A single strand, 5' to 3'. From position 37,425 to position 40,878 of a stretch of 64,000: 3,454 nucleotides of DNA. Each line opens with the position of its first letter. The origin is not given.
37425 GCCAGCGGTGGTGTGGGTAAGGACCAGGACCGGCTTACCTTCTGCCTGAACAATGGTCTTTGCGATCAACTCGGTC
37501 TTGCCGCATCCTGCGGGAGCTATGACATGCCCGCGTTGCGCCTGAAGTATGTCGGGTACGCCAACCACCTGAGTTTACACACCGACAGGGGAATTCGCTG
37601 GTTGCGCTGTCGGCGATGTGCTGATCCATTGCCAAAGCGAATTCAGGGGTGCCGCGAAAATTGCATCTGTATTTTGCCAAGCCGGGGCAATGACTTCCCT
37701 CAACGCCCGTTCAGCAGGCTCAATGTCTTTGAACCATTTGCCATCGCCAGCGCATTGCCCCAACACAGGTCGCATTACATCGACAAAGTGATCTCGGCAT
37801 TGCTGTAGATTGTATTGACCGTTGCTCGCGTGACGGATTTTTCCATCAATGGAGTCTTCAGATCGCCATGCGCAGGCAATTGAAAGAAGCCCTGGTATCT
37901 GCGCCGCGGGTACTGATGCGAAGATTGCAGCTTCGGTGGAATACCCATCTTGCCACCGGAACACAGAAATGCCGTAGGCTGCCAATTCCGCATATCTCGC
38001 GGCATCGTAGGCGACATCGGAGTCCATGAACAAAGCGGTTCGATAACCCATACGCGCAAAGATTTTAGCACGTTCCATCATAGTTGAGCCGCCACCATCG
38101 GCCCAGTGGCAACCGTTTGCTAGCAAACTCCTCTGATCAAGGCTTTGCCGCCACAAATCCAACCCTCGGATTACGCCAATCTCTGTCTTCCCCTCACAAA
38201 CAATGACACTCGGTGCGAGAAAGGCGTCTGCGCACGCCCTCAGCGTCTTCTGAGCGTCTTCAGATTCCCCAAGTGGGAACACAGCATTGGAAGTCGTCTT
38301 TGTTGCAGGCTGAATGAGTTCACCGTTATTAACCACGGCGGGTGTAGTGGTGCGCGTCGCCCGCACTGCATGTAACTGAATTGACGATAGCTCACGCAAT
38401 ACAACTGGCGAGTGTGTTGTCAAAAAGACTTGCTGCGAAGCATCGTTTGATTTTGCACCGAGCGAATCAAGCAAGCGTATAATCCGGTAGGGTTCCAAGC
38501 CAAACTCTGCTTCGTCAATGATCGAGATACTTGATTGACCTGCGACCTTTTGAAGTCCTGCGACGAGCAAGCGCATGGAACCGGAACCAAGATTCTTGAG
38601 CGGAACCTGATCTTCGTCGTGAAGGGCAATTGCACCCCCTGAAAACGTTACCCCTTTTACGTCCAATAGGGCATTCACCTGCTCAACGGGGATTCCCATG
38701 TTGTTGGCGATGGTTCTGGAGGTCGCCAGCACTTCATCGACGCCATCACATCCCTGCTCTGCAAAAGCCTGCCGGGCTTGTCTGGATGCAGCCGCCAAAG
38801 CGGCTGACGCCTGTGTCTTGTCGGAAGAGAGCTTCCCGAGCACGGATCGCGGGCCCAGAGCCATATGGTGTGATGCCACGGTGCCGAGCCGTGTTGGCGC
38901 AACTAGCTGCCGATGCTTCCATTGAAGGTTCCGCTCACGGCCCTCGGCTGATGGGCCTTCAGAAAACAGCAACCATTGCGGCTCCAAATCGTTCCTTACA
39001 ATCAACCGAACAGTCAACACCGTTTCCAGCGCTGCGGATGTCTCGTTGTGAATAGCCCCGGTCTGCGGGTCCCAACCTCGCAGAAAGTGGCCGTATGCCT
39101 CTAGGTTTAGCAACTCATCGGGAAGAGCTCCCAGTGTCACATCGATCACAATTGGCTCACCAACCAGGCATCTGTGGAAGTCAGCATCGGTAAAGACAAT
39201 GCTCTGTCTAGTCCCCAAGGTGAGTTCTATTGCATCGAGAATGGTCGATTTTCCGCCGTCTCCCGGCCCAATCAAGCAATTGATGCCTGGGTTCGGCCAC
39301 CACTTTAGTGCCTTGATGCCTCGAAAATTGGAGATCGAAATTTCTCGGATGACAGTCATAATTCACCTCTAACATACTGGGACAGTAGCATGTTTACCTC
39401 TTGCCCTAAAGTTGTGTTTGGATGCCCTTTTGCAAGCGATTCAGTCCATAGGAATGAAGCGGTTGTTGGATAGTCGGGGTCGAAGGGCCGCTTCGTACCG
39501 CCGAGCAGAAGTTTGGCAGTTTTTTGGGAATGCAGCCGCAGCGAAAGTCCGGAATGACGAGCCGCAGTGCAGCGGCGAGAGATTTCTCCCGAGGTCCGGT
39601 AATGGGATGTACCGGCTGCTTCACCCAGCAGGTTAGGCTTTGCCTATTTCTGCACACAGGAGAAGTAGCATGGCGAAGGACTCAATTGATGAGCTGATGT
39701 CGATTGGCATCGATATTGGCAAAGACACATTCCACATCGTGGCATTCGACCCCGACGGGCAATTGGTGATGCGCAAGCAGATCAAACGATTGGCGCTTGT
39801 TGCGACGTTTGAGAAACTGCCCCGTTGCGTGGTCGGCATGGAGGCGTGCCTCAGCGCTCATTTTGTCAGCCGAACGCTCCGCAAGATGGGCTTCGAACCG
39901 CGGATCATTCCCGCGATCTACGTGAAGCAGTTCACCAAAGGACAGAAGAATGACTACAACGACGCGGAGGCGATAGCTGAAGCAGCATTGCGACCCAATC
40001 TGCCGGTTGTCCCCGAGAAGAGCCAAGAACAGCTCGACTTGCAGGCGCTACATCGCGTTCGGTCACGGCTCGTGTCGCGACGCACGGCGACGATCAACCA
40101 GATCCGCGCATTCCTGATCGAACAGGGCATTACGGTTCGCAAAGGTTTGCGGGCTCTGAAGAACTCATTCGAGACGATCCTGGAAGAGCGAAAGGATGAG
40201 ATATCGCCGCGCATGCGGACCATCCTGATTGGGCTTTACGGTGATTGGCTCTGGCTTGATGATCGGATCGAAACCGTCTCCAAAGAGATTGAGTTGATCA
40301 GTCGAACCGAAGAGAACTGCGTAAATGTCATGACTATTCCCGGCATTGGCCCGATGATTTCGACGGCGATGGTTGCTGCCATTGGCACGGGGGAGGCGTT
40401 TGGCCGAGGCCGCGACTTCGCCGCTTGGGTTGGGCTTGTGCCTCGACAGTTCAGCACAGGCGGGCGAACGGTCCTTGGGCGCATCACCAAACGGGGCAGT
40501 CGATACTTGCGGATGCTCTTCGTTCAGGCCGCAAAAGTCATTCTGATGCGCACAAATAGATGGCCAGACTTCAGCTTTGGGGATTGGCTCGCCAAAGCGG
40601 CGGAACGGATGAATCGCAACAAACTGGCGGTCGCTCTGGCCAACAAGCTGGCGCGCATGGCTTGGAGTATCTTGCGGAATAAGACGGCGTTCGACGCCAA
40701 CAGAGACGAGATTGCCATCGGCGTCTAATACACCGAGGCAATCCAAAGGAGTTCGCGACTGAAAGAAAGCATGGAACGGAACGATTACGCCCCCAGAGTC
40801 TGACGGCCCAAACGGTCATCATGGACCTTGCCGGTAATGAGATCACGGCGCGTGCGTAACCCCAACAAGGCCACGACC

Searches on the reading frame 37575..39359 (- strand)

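Call 68: search_protein_families(library=padloc, proteins=[window:37575-39359:-], max_evalue=0.00001)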
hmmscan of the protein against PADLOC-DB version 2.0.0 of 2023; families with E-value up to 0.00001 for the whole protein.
window:37575-39359:- (594 aa): 60 families (the best 25 are shown)
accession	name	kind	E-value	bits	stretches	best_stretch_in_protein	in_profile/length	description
PDLC04168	GajA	-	2.7e-214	711.1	1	1-580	1-568/570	-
PDLC04169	GajA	-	9.2e-136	451.7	1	144-580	2-432/434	-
PDLC04170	GajA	-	7.1e-44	148.4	1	4-566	3-548/565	-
PDLC02358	Old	-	6e-21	72.9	2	224-458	229-458/578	Old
PDLC00086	GajA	-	1.1e-20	72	2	248-463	273-477/600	AAA ATPase domain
PDLC00102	GajA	-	8.1e-18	62.2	2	183-338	199-348/532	AAA ATPase domain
PDLC02979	AriA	-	1.2e-16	59.5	2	4-54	3-53/373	-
PDLC02336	AbiLi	-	1.6e-15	55.5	1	250-327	222-299/340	AbiLi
PDLC00099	GajA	-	3.4e-15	54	1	4-79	3-84/626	AAA ATPase domain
PDLC02980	AriA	-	9.4e-15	53.4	1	249-321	230-303/304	-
PDLC00080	GajA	-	3.6e-14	50.4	1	4-64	3-72/622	AAA ATPase domain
PDLC00096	GajA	-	5.2e-14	49.9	1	4-79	3-85/630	AAA ATPase domain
PDLC00098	GajA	-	5.4e-14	49.8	1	3-51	2-50/534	AAA ATPase domain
PDLC04176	HEC-01A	-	1.8e-12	45.3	1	264-333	266-333/371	-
PDLC04541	PDC-M25A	-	4e-12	43.9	1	255-322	249-311/380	-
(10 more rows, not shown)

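Call 69: search_protein_families(library=pfam, proteins=[window:37575-39359:-], max_evalue=0.00001)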
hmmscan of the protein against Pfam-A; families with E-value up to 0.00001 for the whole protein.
window:37575-39359:- (594 aa): 4 families
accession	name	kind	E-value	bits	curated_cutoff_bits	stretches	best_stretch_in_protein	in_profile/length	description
PF13175.12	AAA_15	-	1.8e-16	61.2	32.1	2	4-83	3-90/374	AAA ATPase domain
PF13304.12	AAA_21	-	3.2e-15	57.4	27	1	26-321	1-303/304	AAA domain, putative AbiEii toxin, Type IV TA system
PF02463.25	SMC_N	-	2.1e-08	34.3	40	0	4-53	2-53/220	RecF/RecN/SMC N terminal domain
PF13476.12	AAA_23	-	2.2e-06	28.9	27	1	7-51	2-46/201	AAA domain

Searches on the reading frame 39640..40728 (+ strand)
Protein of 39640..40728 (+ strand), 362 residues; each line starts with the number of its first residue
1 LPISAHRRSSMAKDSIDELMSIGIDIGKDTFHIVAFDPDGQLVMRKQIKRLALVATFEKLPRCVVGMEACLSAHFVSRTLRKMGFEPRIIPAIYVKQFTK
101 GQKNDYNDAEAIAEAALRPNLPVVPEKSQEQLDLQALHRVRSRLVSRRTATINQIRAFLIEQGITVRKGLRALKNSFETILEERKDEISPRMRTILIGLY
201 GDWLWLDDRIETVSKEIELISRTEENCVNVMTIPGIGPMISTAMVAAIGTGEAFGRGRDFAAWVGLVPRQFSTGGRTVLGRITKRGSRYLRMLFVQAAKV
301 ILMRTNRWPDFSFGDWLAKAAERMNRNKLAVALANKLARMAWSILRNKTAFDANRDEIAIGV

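Call 68: search_protein_families(library=padloc, proteins=[window:39640-40728:+], max_evalue=0.00001)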
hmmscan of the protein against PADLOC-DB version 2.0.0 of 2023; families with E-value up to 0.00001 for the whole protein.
window:39640-40728:+ (362 aa): 0 families

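Call 69: search_protein_families(library=pfam, proteins=[window:39640-40728:+], max_evalue=0.00001)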
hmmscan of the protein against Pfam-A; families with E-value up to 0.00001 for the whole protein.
window:39640-40728:+ (362 aa): 2 families
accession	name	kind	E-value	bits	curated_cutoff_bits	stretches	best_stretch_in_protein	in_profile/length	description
PF02371.22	Transposase_20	-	4.9e-24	85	21.3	1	229-308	3-81/87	Transposase IS116/IS110/IS902 family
PF01548.23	DEDD_Tnp_IS110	-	1.1e-21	77.6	29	1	22-159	1-150/155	Transposase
